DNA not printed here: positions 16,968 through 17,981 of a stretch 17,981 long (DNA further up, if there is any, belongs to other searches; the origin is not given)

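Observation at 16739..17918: Two-gene family-1 encapsulin operon: EncFtn cargo with SLNIG targeting peptide plus HK97-fold shell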

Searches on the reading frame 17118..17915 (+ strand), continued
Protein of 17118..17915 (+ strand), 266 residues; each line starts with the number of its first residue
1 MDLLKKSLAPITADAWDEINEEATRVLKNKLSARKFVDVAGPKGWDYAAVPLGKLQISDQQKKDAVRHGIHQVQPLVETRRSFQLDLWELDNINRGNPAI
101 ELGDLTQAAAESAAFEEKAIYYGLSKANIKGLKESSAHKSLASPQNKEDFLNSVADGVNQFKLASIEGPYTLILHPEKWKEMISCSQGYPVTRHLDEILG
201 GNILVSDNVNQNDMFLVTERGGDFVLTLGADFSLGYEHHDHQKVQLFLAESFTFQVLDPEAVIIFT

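Call 41: fold_search(model_id=the predicted structure, library=pdb)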
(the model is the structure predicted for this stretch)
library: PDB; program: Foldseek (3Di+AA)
matches with E <= 10: 746; with E <= 0.001: 328
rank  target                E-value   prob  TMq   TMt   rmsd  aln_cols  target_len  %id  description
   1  7kq5                  1.7e-32  1.00  0.92  0.92   1.6       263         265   40  Cryo-EM structure of a thermostable encapsulin from T. maritima (released 2021-04-28)
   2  9fna_A                4.9e-32  1.00  0.93  0.94   1.7       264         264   33  CryoEM structure of Encapsulin::tdNfsB with an open pore state (released 2025-03-19)
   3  7oe2_A                3.5e-31  1.00  0.92  0.92   1.6       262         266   40  Model of closed pentamer of the Haliangium ochraceum encapsulin from symmetry expansion of icosahedral single particle (released 2022-02-09)
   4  7odw                  3.5e-31  1.00  0.91  0.91   1.6       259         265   40  Model of Haliangium ochraceum encapsulin from icosahedral single particle reconstruction (released 2022-03-09)
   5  8u50                  3.7e-31  1.00  0.93  0.92   2.0       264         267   34  Klebsiella pneumoniae DyP peroxidase-loaded encapsulin shell (released 2024-04-24)
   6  7boj                  4.5e-31  1.00  0.92  0.92   2.1       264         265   33  Cryo-EM structure of the encapsulin shell from Mycobacterium smegmatis (released 2021-03-24)
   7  7lis                  4.5e-31  1.00  0.89  0.91   1.8       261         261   39  Thermotoga maritima Encapsulin Nanocompartment Pore Mutant S5D (released 2022-02-09)
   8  9i8d                  5.1e-31  1.00  0.93  0.93   2.0       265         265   34  Structure of Encapsulin from Arthrobacter sp. (released 2025-05-21)
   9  9bkx_D                6.5e-31  1.00  0.94  0.94   2.0       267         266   32  Mycobacterium tuberculosis encapsulin in complex with DyP (released 2024-12-11)
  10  6i9g_A                8.4e-31  1.00  0.93  0.93   2.0       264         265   33  Crystal structure of encapsulin from Mycolicibacterium hassiacum (released 2019-12-04)
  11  9e5e_A                1.2e-30  1.00  0.92  0.92   2.2       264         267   36  Escherichia coli DyP peroxidase-loaded encapsulin shell (released 2025-03-19)
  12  7bcv                  1.5e-30  1.00  0.92  0.92   1.6       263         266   35  Brevibacterium linens encapsulin structure (released 2022-10-05)
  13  9bkx_C                1.6e-30  1.00  0.94  0.93   2.0       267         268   32  Mycobacterium tuberculosis encapsulin in complex with DyP (released 2024-12-11)
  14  6wkv_0                2.2e-30  1.00  0.90  0.93   1.9       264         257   39  Cryo-EM structure of engineered variant of the Encapsulin from Thermotoga maritima (TmE) (released 2021-04-21)
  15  9bkx_A                2.3e-30  1.00  0.94  0.94   2.0       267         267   32  Mycobacterium tuberculosis encapsulin in complex with DyP (released 2024-12-11)
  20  3dkt_A                1.1e-29  1.00  0.91  0.92   1.6       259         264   39  Crystal structure of Thermotoga maritima encapsulin (released 2008-09-02)
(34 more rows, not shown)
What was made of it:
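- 17118..17918 (+): Family 1 encapsulin shell gene (266 aa), HK97 fold, T=1 type. Foldseek gives TM 0.92 and rmsd 1.6 A to 7kq5 and 7oe2 (call 41).
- On Family 1 (classical) encapsulin shell: Foldseek gives TM 0.91-0.94 to 27 solved encapsulin shell entries (call 41).
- All top structural matches are encapsulins (call 41).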
